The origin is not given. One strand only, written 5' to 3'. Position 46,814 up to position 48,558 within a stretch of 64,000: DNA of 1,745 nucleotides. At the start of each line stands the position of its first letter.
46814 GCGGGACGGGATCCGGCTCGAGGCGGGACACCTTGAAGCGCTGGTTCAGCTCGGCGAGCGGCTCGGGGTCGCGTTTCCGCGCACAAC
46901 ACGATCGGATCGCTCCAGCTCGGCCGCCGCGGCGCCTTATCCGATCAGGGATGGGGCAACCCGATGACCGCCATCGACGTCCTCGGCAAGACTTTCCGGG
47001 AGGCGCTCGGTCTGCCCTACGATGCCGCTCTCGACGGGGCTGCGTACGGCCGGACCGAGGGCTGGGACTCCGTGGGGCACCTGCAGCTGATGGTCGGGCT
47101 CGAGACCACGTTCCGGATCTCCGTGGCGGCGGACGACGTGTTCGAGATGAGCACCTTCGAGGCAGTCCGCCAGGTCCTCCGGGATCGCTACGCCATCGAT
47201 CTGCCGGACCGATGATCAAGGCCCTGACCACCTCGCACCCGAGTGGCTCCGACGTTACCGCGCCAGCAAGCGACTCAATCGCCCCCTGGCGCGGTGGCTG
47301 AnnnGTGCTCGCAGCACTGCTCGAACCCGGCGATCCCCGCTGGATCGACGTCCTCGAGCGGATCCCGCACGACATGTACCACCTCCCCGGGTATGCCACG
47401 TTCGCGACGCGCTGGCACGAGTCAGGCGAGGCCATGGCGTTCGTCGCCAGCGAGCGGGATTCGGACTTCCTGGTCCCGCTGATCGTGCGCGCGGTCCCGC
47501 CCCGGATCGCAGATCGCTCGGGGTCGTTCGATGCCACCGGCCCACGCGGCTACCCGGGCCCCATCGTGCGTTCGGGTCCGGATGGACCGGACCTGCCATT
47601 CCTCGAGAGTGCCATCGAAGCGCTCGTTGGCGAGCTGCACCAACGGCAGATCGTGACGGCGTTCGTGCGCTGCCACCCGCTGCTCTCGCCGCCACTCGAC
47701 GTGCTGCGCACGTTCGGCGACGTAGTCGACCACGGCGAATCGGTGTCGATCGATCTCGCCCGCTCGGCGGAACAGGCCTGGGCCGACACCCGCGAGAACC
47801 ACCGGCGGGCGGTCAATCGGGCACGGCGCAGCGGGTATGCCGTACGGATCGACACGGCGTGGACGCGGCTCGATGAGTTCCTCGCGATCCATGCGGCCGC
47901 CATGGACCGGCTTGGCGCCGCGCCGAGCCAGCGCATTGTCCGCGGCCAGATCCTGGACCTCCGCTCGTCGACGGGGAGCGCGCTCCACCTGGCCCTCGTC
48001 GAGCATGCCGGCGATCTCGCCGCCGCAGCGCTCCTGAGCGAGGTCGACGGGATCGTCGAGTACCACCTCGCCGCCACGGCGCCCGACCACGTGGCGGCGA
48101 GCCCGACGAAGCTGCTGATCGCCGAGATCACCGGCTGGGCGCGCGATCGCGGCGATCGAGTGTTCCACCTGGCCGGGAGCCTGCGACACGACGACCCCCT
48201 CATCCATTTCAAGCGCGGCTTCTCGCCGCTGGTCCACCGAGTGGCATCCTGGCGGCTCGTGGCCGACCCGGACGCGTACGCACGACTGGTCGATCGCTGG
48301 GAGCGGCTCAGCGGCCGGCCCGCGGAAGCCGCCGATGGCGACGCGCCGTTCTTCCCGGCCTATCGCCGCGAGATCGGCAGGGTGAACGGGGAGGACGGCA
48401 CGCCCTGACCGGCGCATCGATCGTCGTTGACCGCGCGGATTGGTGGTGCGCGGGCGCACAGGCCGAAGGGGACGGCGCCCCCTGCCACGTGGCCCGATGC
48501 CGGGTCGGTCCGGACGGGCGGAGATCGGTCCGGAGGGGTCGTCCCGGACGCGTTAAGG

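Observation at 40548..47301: Split transketolase, Ldh_2 reductase, carrier protein and adenylating enzyme embedded in the glycan locus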

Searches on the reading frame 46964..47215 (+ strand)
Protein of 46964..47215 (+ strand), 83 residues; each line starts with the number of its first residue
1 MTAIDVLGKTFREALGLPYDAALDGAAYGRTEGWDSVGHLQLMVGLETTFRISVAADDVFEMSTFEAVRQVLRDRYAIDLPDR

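Call 6: search_protein_families(library=pfam, proteins=[window:46964-47215:+], max_evalue=0.01)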
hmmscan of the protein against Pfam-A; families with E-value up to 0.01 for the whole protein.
window:46964-47215:+ (83 aa): 1 family
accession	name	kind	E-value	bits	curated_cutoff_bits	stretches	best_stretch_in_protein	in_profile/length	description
PF00550.31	PP-binding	-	0.0072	17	20.8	0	32-68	27-63/67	Phosphopantetheine attachment site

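Call 38: search_solved_structures(query=window:46964-47215:+, max_evalue=10)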
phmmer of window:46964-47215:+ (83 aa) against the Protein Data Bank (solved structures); distinct sequences matched with E-value up to 10: 26.
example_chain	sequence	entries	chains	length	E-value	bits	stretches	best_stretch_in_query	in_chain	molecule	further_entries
2lml_A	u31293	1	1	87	0.023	18.6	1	4-63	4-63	Putative acyl carrier protein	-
1l0i_A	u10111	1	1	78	0.055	17.4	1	7-70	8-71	Acyl carrier protein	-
2l22_A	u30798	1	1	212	0.067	17.1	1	13-71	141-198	Mupirocin didomain Acyl Carrier Protein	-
2ava_A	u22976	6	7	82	0.088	16.7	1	4-72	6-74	Acyl carrier protein I, chloroplast | Acyl Carrier Protein | ACYL CARRIER PROTEIN 1, CHLOROPLASTIC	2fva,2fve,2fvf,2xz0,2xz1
9ka6_C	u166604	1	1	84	0.17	15.8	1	5-70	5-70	Acyl carrier protein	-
9ka7_C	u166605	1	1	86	0.19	15.7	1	5-70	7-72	Acyl carrier protein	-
1l0h_A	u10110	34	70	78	0.19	15.6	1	7-69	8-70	ACYL CARRIER PROTEIN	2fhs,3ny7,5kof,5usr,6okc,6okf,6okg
4ihf_G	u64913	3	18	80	0.21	15.5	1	7-69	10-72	Acyl carrier protein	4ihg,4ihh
1acp_A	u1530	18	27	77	0.21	15.5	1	8-69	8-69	ACYL-CARRIER PROTEIN | Acyl carrier protein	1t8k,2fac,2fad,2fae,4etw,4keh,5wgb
6u0j_B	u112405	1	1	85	0.22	15.5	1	7-70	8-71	Acyl carrier protein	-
9mlw_C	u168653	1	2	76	0.23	15.4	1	8-69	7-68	Acyl carrier protein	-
5vcb_f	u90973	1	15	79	0.23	15.4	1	8-69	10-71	Acyl carrier protein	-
6nzu_C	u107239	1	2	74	0.24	15.4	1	7-68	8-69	Acyl carrier protein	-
6n3p_G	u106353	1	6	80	0.24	15.3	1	8-69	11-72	Acyl carrier protein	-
8tvt_C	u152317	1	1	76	0.25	15.3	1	8-68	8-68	Acyl carrier protein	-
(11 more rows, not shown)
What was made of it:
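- On Acyl/peptidyl carrier protein (PP-binding): D35-S36 aligns with D35-S36 of E. coli ACP (call 38).
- Checked: All 26 weak PDB matches are ACPs aligned in register (call 38).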

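Call 49: search_protein_families(library=ncbifam, proteins=[window:46964-47215:+], max_evalue=0.001)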
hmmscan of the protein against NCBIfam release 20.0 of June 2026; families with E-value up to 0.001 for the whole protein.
window:46964-47215:+ (83 aa): 1 family
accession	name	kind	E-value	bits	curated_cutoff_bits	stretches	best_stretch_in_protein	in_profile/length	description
NF058660.1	cispen_ACP_AmcB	equivalog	6.1e-05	23.1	80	1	32-72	33-72/80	cispentacin biosynthesis acyl carrier protein AmcB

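Call 54: find_related_loci(query=A3, collection=metagenome_contigs, flank=10000)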
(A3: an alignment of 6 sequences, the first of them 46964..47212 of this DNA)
Query A3 (83 aa) in metagenome_contigs; peptide patterns used: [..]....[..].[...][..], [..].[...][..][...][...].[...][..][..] (x = any residue, [..] = any of these).
126 stretches matched a pattern; 56 encode a relative of the query (tblastn E <= 1e-3); 56 distinct loci.
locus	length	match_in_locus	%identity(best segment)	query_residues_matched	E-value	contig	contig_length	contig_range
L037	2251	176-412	63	5-83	2e-30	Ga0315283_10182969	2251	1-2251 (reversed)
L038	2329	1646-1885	60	1-80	2e-26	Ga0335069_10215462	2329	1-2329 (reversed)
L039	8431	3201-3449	53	1-83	2e-23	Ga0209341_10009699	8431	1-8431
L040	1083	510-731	51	7-80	3e-23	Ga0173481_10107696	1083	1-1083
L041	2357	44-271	50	7-82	2e-21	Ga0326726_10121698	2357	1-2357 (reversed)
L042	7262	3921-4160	50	1-80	2e-20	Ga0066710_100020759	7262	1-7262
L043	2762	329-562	45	1-78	4e-20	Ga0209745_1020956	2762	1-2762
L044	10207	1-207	51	12-80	4e-19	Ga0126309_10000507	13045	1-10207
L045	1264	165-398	53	1-78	1e-18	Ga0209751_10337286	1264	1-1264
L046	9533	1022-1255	44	1-78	2e-18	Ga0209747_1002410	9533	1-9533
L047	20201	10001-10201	43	7-73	9e-16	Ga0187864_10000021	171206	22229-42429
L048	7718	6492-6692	43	7-73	9e-16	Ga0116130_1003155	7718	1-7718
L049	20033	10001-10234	41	1-80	2e-15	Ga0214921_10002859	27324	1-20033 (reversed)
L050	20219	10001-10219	41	1-73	1e-14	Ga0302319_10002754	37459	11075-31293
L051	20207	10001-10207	39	4-73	3e-14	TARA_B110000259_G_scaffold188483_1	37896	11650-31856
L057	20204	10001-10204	43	11-80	3e-12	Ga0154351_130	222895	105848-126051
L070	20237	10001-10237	31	1-80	1e-10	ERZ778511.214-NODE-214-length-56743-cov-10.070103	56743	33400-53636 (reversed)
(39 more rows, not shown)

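Call 59: search_protein_families(library=pfam, proteins=[L057:2074-3090:+, L057:4241-5110:+, L057:5095-6456:+, L057:6467-7234:+, L057:7231-8241:+, L057:8393-9415:+, L057:9412-9984:+, L057:10218-10958:+, L057:14186-15301:+, L057:15252-16499:+], max_evalue=0.001)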
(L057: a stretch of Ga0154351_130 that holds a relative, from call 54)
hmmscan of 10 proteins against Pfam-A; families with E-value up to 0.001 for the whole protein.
L057:2074-3090:+ (338 aa): 10 families
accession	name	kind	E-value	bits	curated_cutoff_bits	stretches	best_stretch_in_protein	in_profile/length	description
PF02719.21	Polysacc_synt_2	-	1.9e-99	333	20.2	1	7-281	1-291/293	Polysaccharide biosynthesis protein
PF01370.27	Epimerase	-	1.9e-25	90.1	20.9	1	7-225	1-236/240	NAD dependent epimerase/dehydratase family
PF01073.25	3Beta_HSD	-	8e-21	74.7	22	1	8-135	1-122/280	3-beta hydroxysteroid dehydrogenase/isomerase family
PF16363.11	GDP_Man_Dehyd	-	5.7e-15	56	27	1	8-130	1-130/332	GDP-mannose 4,6 dehydratase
PF07993.18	NAD_binding_4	-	4.2e-11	42.9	20.1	1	9-131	1-138/258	Male sterility protein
PF04321.23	RmlD_sub_bind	-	2.2e-10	40.5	27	1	7-152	3-138/287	RmlD substrate binding domain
PF13460.12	NAD_binding_10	-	4.8e-10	40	27.2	1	11-133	1-102/184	NAD(P)H-binding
PF05368.20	NmrA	-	7.8e-05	22.8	27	1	6-125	4-103/298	NmrA-like family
PF08659.16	KR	-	8.2e-05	23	22.6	1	7-128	3-135/180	KR domain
PF00106.31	adh_short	-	0.00029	20.8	26.6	1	7-155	3-165/195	short chain dehydrogenase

L057:4241-5110:+ (289 aa): 1 family
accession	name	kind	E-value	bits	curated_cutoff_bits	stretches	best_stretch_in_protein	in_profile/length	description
PF00248.27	Aldo_ket_red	-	8.3e-24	84.6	24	1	4-268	2-279/291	Aldo/keto reductase family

L057:5095-6456:+ (453 aa): 1 family
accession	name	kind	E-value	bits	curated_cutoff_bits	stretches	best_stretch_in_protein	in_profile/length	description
PF00202.27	Aminotran_3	-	3.6e-40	138.3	30.5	1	54-380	10-355/403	Aminotransferase class-III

L057:6467-7234:+ (255 aa): 2 families
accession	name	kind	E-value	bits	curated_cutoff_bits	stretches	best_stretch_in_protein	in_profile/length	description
PF02348.25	CTP_transf_3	-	5.7e-33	115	22.6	1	7-179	1-172/217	Cytidylyltransferase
PF12804.13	NTP_transf_3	-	2.5e-09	38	27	1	13-130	11-122/160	MobA-like NTP transferase domain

L057:7231-8241:+ (336 aa): 0 families

L057:8393-9415:+ (340 aa): 2 families
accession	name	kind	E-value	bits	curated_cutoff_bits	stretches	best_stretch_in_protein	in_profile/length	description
PF03102.20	NeuB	-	5.5e-82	275.3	22.1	1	30-266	1-238/241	NeuB family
PF08666.17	SAF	-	1.5e-11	45.1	21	1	283-339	2-62/63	SAF domain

L057:9412-9984:+ (190 aa): 1 family
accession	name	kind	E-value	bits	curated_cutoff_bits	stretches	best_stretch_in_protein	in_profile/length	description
PF13302.13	Acetyltransf_3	-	6.2e-05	24.2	25.4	1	16-138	6-132/138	Acetyltransferase (GNAT) domain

L057:10218-10958:+ (246 aa): 5 families
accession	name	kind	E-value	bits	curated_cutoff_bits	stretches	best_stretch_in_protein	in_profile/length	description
PF13561.12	adh_short_C2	-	3.7e-55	187.5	27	1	11-244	1-234/236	Enoyl-(Acyl carrier protein) reductase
PF00106.31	adh_short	-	8.7e-49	166.1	26.6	1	5-199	1-193/195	short chain dehydrogenase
PF08659.16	KR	-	5.1e-13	49.8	22.6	1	6-171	2-165/180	KR domain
PF23441.1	SDR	-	4.4e-09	36.6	27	1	3-226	6-238/258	SDR-like rossmann domain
PF01370.27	Epimerase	-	0.0002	21.3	20.9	1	7-174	1-161/240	NAD dependent epimerase/dehydratase family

L057:14186-15301:+ (371 aa): 1 family
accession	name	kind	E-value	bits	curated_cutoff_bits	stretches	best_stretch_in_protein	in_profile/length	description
PF04443.18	LuxE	-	1.5e-52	179.3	24.9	1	11-355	25-385/391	Acyl-protein synthetase, LuxE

L057:15252-16499:+ (415 aa): 1 family
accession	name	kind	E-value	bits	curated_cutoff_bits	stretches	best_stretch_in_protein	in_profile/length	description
PF05893.19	LuxC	-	3.3e-32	112.3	21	1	92-409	84-399/401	Acyl-CoA reductase (LuxC)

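Call 73: search_protein_families(library=pfam, proteins=[L070:5972-6637:+, L070:6627-7823:+, L070:7860-9398:+, L070:9402-9983:+, L070:11666-12757:+, L070:12627-13997:+, L070:13957-14748:+, L070:16546-17247:+, L070:18382-19041:+, L070:19057-19824:+], max_evalue=0.001)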
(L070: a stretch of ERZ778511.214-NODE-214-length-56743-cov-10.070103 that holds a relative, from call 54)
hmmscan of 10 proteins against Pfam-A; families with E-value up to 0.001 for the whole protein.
L070:5972-6637:+ (221 aa): 1 family
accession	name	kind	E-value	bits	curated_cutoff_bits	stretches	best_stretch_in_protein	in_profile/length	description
PF02585.22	PIG-L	-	6.3e-25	88.6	28.2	1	5-125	1-127/129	GlcNAc-PI de-N-acetylase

L070:6627-7823:+ (398 aa): 1 family
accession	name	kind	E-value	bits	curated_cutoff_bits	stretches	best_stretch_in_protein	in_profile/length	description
PF02350.25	Epimerase_2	-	1.6e-85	287.5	30.6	1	35-375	3-347/347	UDP-N-acetylglucosamine 2-epimerase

L070:7860-9398:+ (512 aa): 1 family
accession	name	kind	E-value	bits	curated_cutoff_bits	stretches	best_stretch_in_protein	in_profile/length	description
PF13692.12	Glyco_trans_1_4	-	1.1e-06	29.3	27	1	354-469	18-142/142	Glycosyl transferases group 1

L070:9402-9983:+ (193 aa): 1 family
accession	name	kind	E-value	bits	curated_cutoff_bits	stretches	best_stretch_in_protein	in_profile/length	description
PF13302.13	Acetyltransf_3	-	3.8e-13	50.8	25.4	1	14-136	4-132/138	Acetyltransferase (GNAT) domain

L070:11666-12757:+ (363 aa): 1 family
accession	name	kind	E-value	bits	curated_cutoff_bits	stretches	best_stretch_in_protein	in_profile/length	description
PF04443.18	LuxE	-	3.6e-55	187.9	24.9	1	6-362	21-390/391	Acyl-protein synthetase, LuxE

L070:12627-13997:+ (456 aa): 1 family
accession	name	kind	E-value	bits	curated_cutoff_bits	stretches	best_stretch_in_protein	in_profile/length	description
PF05893.19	LuxC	-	2.4e-25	89.7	21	1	130-308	86-261/401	Acyl-CoA reductase (LuxC)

L070:13957-14748:+ (263 aa): 5 families
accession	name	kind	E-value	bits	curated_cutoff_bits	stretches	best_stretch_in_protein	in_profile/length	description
PF13561.12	adh_short_C2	-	7.6e-64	215.9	27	1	28-263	1-235/236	Enoyl-(Acyl carrier protein) reductase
PF00106.31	adh_short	-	1.7e-52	178.2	26.6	1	22-217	1-193/195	short chain dehydrogenase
PF08659.16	KR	-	3.8e-13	50.2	22.6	1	25-176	4-152/180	KR domain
PF23441.1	SDR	-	0.00064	19.6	27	0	81-263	74-255/258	SDR-like rossmann domain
PF01370.27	Epimerase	-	0.00072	19.5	20.9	0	25-163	2-120/240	NAD dependent epimerase/dehydratase family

L070:16546-17247:+ (233 aa): 1 family
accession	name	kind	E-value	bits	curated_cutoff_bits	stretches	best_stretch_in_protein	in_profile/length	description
PF02348.25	CTP_transf_3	-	2.7e-23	83.4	22.6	1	4-129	1-119/217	Cytidylyltransferase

L070:18382-19041:+ (219 aa): 3 families
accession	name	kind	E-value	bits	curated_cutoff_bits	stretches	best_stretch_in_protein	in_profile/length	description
PF00132.30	Hexapep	-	3.5e-13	49.1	27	1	159-191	1-33/36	Bacterial transferase hexapeptide (six repeats)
PF14602.12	Hexapep_2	-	0.0002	21.5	27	1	164-191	6-31/34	Hexapeptide repeat of succinyl-transferase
PF17836.7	PglD_N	-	0.00058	20.8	23.4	0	3-84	1-77/78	PglD N-terminal domain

L070:19057-19824:+ (255 aa): 1 family
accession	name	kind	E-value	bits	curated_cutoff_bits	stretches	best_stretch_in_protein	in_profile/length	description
PF08889.16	WbqC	-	1.3e-76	257.7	21.3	1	8-225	1-217/218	WbqC-like protein family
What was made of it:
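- Both hold GNAT, carrier, SDR, TK-N, TK-C, ligase, LuxE and LuxC, in two different gene orders (calls 59, 73).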

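Call 78: find_homologous_proteins(query=L057:11797-12774:+, max_evalue=1e-30)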
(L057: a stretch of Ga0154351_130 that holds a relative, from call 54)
Query L057:11797-12774:+ (325 aa): 7868 proteins with E <= 1e-30 among 8000 candidates; the best 120 are listed.
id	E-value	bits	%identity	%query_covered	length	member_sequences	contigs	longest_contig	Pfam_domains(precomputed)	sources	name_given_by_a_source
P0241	1.1e-199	680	94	99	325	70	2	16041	PF02780.26,PF02779.30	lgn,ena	-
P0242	1.1e-194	664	92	100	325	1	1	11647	PF02780.26,PF02779.30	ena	-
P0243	1.5e-192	657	90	100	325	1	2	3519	PF17147.10,PF02780.26,PF02779.30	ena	-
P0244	7.8e-190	648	88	100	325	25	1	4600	PF17147.10,PF02780.26,PF02779.30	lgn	-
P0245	1.7e-187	640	87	100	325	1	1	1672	PF17147.10,PF02780.26,PF02779.30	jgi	jgi:transketolase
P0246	1.7e-187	640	87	100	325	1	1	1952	PF02780.26,PF02779.30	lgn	-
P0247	4.8e-186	635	88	100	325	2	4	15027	PF02780.26,PF02779.30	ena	-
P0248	7.0e-186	635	87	100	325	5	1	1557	PF22613.2,PF02780.26,PF02779.30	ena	-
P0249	9.4e-186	635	87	100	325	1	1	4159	PF17147.10,PF02780.26,PF02779.30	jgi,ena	-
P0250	2.2e-185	633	87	100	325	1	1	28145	PF02780.26,PF02779.30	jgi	jgi:transketolase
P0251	4.4e-183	626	87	100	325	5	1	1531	PF17147.10,PF22613.2,PF02780.26,PF02779.30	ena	-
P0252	3.0e-182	623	86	100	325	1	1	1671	PF17147.10,PF22613.2,PF02780.26,PF02779.30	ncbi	-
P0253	8.6e-181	618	89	96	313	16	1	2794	PF22613.2,PF02780.26,PF02779.30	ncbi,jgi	jgi:transketolase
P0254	1.7e-179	614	84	99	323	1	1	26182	PF02780.26,PF02779.30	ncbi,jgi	jgi:transketolase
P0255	3.3e-178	610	86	96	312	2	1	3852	PF17147.10,PF02780.26,PF02779.30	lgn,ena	-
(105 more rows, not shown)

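Call 87: predict_structure(protein=window:46964-47212:+)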
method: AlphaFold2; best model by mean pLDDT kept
length: 83 residues; sequences in the alignment: 1
mean_pLDDT: 53.7   pTM: 0.41
mean pLDDT of the five models: 53.7, 53.6, 53.3, 52.8, 51.8
residues with pLDDT >= 90: 0; 70-90: 0; 50-70: 55; < 50: 28
segments of 3 or more residues with pLDDT < 50: 36-43, 45-62
pLDDT, mean of each block of 10 residues (from residue 1): 59 63 63 52 41 32 56 63 55
secondary structure, 60 per line:
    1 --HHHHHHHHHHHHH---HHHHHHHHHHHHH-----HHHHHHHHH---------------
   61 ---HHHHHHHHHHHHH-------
elements in order: H3-15 H19-31 H37-45 H64-76
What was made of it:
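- On Acyl/peptidyl carrier protein (PP-binding): The single-sequence AlphaFold model gives four helices but a mean pLDDT of 54 (call 87).
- The carrier is below the Pfam threshold, and a single-sequence AlphaFold model was too poor to confirm the fold (pLDDT 54, call 87).
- Tried and rejected: (5) The single-sequence AlphaFold model of the carrier was too poor for a fold search (call 87).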

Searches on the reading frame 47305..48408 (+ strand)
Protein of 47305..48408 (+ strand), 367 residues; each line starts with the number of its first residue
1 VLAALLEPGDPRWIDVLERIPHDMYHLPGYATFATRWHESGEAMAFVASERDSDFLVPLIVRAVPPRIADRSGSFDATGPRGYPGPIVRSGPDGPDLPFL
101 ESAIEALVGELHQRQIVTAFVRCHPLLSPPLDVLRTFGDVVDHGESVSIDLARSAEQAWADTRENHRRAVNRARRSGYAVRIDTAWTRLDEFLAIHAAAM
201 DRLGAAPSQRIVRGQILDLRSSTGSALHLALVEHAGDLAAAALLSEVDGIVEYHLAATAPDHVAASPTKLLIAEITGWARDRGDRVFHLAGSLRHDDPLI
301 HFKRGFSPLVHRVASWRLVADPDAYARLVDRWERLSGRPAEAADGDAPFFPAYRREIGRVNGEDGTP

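Call 7: search_protein_families(library=pfam, proteins=[window:47305-48408:+], max_evalue=0.01)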
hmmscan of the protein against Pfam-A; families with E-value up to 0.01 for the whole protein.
window:47305-48408:+ (367 aa): 2 families
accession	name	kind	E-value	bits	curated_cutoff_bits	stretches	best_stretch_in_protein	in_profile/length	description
PF13480.13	Acetyltransf_6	-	3.3e-10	40.7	22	1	161-291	2-136/143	Acetyltransferase (GNAT) domain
PF09924.15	LPG_synthase_C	-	0.0023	17.5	27.5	1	101-314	58-264/298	Phosphatidylglycerol lysyltransferase, C-terminal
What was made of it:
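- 47305..48408 (+): FemAB/Acetyltransf_6-like transferase, paralogue 4, directly after the carrier gene. Acetyltransf_6 E=3e-10 and LPG_synthase_C E=0.002 (call 7).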

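Call 39: search_solved_structures(query=window:47305-48408:+, max_evalue=1)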
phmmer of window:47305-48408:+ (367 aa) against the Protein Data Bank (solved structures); distinct sequences matched with E-value up to 1: 3.
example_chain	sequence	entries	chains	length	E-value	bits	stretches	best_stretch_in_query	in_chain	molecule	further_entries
1xe4_A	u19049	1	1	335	0.017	17.2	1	168-329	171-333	FemX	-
1ne9_A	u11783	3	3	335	0.017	17.2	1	168-329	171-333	FemX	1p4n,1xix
3gkr_A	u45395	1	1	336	0.017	17.2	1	168-329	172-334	FemX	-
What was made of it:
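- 47305..48408 (+): FemX E=0.017 in the PDB (call 39).
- On FemAB family (aminoacyl-tRNA-dependent transferases): FemX matches at E=0.017 (call 39).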
